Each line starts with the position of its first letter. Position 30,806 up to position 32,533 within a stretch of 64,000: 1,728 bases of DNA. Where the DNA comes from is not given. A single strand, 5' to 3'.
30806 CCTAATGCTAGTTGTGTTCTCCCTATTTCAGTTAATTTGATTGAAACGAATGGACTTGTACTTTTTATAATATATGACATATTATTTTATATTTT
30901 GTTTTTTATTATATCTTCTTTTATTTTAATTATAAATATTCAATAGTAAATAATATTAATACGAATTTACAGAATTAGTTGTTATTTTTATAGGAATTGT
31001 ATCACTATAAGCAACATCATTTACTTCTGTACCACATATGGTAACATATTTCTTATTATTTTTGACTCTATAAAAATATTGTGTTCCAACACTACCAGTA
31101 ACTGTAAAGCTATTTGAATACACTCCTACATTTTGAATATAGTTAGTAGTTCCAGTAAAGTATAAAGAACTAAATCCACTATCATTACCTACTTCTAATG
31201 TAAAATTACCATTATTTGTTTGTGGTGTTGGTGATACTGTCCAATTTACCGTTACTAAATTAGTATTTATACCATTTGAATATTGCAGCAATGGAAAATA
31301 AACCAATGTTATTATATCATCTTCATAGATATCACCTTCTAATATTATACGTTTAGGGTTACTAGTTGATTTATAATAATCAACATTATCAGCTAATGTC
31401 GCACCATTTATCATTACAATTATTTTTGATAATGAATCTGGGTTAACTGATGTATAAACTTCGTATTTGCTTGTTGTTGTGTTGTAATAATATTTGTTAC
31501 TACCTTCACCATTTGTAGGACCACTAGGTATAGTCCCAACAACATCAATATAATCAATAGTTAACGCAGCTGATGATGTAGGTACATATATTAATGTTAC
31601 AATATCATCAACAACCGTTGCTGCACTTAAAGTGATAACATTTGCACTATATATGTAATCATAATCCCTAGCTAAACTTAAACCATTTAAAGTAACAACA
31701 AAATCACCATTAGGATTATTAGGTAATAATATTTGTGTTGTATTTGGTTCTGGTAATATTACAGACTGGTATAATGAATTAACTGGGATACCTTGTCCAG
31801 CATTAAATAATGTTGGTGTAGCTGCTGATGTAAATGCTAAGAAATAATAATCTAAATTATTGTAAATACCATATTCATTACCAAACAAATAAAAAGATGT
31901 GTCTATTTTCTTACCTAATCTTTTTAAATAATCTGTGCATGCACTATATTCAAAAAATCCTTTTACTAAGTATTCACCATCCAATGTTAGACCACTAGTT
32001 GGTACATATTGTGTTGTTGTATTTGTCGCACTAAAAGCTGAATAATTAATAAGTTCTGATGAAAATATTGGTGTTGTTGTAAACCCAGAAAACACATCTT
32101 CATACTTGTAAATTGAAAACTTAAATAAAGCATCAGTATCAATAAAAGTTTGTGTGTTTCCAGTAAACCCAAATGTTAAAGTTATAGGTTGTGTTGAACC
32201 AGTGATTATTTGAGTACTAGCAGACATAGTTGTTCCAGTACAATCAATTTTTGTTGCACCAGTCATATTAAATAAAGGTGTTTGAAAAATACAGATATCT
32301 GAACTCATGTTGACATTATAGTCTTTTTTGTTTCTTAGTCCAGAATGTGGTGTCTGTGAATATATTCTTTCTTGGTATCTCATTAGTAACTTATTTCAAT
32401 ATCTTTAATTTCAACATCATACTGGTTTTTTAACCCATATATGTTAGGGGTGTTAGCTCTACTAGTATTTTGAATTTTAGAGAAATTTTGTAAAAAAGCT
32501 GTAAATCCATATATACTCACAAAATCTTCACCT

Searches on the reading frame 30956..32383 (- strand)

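Call 10: search_protein_families(library=pfam, proteins=[window:30956-32383:-], max_evalue=0.01)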
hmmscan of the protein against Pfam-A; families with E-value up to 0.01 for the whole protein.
window:30956-32383:- (475 aa): 0 families

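Call 11: search_protein_families(library=phrogs, proteins=[window:30956-32383:-], max_evalue=0.01)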
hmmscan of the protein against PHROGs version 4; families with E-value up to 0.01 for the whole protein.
window:30956-32383:- (475 aa): 1 family
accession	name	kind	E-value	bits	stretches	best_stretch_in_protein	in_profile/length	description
phrog_21761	-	unknown function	0.0056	18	1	97-191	34-123/156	-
